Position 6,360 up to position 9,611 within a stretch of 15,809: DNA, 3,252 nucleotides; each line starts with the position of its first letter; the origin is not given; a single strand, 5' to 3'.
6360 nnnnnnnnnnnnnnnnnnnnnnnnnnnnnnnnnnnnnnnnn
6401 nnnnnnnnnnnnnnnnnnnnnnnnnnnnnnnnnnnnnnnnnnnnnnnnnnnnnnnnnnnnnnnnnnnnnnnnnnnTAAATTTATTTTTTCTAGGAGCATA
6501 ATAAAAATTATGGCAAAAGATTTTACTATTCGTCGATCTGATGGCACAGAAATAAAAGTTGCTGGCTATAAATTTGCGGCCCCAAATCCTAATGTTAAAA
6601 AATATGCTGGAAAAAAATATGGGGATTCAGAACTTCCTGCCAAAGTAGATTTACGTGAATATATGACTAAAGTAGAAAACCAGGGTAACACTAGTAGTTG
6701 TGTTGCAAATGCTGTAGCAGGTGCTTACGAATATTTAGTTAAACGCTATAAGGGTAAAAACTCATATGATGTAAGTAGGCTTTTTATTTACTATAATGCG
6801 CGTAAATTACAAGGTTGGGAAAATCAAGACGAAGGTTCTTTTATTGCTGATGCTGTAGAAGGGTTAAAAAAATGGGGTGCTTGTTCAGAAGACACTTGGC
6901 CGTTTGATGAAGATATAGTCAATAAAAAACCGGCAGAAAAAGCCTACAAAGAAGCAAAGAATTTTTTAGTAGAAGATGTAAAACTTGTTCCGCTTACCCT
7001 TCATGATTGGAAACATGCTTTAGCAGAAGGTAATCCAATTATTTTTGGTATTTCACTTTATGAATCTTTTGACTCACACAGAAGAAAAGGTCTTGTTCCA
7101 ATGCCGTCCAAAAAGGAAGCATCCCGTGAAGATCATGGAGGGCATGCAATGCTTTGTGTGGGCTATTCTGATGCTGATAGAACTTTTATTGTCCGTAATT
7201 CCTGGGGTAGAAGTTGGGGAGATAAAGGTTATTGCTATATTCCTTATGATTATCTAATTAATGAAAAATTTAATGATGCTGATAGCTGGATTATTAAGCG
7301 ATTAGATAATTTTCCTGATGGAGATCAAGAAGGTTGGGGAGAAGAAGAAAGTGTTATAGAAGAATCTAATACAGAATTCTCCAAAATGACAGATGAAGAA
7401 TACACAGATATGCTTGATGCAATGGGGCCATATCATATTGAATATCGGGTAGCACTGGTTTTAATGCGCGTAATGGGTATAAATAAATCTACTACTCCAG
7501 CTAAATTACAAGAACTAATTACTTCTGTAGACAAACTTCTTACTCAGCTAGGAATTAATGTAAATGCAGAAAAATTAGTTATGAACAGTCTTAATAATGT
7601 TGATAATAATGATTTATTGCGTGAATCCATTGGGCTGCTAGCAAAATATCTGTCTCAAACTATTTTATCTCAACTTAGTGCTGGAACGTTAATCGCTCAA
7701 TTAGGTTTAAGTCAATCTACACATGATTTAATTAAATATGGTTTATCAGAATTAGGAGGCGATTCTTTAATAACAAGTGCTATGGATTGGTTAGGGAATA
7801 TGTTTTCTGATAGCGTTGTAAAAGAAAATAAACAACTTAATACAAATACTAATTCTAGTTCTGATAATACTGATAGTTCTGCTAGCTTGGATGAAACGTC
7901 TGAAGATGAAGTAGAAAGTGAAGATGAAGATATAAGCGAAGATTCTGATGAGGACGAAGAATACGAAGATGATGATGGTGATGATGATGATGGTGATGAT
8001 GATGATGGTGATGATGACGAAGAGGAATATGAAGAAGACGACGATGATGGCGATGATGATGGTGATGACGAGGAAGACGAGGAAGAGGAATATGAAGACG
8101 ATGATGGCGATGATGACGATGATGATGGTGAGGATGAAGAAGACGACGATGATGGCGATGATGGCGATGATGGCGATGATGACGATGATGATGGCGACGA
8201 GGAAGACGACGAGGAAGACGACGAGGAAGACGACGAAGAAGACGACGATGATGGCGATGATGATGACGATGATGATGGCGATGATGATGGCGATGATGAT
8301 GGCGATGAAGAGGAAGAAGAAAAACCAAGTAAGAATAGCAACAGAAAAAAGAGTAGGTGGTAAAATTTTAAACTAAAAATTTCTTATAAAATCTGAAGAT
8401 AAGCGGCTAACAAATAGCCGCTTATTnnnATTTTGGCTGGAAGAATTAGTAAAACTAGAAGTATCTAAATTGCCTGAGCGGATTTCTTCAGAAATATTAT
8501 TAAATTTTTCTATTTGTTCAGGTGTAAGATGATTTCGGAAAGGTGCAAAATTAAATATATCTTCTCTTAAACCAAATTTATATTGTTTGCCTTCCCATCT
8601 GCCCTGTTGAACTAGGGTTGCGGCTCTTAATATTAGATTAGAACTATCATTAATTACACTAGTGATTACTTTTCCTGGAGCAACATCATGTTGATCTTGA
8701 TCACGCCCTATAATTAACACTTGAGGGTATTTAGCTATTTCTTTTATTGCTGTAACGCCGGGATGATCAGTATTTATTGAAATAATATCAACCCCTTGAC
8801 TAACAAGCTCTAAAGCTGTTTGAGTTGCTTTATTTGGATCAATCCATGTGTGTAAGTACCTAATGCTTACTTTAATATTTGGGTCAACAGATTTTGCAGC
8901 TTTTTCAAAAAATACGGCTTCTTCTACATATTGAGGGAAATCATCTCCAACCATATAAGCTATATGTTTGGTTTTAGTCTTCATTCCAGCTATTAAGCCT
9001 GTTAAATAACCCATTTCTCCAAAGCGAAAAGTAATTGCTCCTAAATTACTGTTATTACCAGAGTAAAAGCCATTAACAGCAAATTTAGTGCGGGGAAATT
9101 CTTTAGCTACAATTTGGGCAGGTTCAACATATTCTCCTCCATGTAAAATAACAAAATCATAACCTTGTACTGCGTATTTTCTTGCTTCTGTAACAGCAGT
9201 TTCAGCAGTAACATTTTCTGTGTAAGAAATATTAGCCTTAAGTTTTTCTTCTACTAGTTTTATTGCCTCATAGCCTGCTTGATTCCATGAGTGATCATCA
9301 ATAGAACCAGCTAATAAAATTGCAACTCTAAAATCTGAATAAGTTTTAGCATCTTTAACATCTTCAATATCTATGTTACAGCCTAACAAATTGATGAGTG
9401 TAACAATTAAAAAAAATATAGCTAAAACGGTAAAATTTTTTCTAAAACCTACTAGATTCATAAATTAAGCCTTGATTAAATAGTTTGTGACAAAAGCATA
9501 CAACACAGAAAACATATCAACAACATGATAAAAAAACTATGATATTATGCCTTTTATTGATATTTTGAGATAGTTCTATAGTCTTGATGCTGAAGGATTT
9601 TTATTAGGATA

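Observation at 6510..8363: Papain-like C1A protease lacking signal peptide and prodomain, fused to a roughly 160-residue poly-Asp/Glu tail ending in a short basic patch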

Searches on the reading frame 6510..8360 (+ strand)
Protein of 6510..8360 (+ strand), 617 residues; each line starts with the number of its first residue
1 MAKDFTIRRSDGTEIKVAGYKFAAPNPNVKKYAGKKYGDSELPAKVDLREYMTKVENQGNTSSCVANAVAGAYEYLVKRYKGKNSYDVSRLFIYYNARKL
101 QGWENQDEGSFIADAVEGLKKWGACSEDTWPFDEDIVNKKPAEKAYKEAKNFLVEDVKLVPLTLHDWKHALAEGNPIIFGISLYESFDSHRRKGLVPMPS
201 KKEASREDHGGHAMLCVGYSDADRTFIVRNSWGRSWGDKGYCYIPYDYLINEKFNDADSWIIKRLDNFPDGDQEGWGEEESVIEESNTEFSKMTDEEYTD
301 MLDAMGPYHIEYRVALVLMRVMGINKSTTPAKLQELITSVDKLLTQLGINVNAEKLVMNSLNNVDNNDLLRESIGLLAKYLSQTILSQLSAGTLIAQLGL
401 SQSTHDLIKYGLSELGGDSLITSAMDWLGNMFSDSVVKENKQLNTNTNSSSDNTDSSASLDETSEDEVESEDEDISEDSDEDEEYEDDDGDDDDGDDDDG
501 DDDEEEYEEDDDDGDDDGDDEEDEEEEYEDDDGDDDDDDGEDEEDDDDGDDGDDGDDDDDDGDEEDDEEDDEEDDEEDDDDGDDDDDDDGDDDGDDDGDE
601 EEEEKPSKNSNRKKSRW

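Call 4: search_protein_families(library=pfam, proteins=[window:6510-8360:+], max_evalue=0.01)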
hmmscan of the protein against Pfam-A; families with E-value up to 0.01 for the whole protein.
window:6510-8360:+ (617 aa): 2 families
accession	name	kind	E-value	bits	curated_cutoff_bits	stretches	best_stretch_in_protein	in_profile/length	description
PF00112.29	Peptidase_C1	-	5e-18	66.4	20.7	1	42-245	1-203/220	Papain family cysteine protease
PF13529.12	Peptidase_C39_2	-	2.3e-05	25.4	24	1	146-232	71-143/143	Peptidase_C39 like family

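Call 5: search_protein_families(library=ncbifam, proteins=[window:6510-8360:+], max_evalue=0.01)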
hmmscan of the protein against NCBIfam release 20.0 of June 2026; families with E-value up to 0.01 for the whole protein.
window:6510-8360:+ (617 aa): 0 families

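Call 67: predict_structure(alignment_id=A3)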
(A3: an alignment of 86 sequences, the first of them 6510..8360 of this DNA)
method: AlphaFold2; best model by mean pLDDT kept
length: 617 residues; sequences in the alignment: 86
mean_pLDDT: 74.9   pTM: 0.69
mean pLDDT of the five models: 74.9, 74.9, 74.4, 73.8, 73.0
residues with pLDDT >= 90: 328; 70-90: 50; 50-70: 59; < 50: 180
segments of 3 or more residues with pLDDT < 50: 391-400, 434-480, 482-497, 499-511, 513-515, 517-519, 524-527, 531-537, 539-546, 554-559, 561-579, 581-587, 589-591, 593-595, 597-617
pLDDT, mean of each block of 10 residues (from residue 1): 83 94 95 91 95 94 97 92 89 98 97 97 96 97 96 88 97 96 94 95 84 97 98 95 98 95 77 76 92 94 95 95 92 94 93 97 95 92 80 46 60 57 55 44 40 39 39 40 42 43 43 48 46 41 43 43 40 42 43 42 40 36
secondary structure, 60 per line:
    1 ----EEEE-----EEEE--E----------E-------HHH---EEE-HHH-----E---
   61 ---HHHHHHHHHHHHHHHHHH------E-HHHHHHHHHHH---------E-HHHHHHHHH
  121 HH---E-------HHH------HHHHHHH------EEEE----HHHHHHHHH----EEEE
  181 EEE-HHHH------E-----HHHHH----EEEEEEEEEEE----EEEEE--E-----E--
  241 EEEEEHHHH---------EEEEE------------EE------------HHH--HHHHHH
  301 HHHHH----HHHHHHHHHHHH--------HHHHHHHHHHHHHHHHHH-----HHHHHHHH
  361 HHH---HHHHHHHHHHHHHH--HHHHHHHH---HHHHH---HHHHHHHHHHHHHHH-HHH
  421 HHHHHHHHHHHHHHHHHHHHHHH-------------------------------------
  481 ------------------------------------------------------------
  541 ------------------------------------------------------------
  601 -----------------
elements in order (helices of 4 or more, strands of 3 or more residues): E5-8 E14-17 E45-47 H64-81 H90-100 H112-122 H143-149 E156-159 H164-172 E177-183 H185-188 H201-205 E210-220 E225-229 E241-245 H246-249 E259-263 H295-305 H310-321 H330-347 H353-363 H367-380 H383-390 H394-398 H402-416 H418-443

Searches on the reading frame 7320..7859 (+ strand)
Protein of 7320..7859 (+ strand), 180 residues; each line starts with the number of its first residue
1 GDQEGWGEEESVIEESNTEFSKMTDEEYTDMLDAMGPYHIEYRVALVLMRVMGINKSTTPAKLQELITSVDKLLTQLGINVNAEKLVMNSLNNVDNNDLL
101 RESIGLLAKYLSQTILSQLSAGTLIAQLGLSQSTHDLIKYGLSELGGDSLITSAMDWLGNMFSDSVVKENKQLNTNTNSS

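Call 13: search_protein_families(library=pfam, proteins=[window:7320-7859:+], max_evalue=1)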
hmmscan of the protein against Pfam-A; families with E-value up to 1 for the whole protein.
seq(180 aa): 1 family
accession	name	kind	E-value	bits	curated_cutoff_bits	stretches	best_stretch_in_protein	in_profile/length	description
PF11130.14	TraC_F_IV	-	0.1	12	28.1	1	9-81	82-154/375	TraC protein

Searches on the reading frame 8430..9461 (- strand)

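Call 4: search_protein_families(library=pfam, proteins=[window:8430-9461:-], max_evalue=0.01)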
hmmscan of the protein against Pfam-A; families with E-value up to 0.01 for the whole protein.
window:8430-9461:- (344 aa): 1 family
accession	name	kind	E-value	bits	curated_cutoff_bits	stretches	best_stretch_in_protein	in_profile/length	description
PF02608.20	Bmp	-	2.2e-52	178.3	24.1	1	45-327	3-290/301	ABC transporter substrate-binding protein PnrA-like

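Call 5: search_protein_families(library=ncbifam, proteins=[window:8430-9461:-], max_evalue=0.01)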
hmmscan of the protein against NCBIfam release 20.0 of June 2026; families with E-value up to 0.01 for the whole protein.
window:8430-9461:- (344 aa): 1 family
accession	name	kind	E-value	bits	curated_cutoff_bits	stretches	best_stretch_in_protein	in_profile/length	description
NF047927.1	ABC_BMP_B6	equivalog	3.4e-25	88.9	400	1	46-338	5-303/314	putative B6 ABC transporter substrate-binding protein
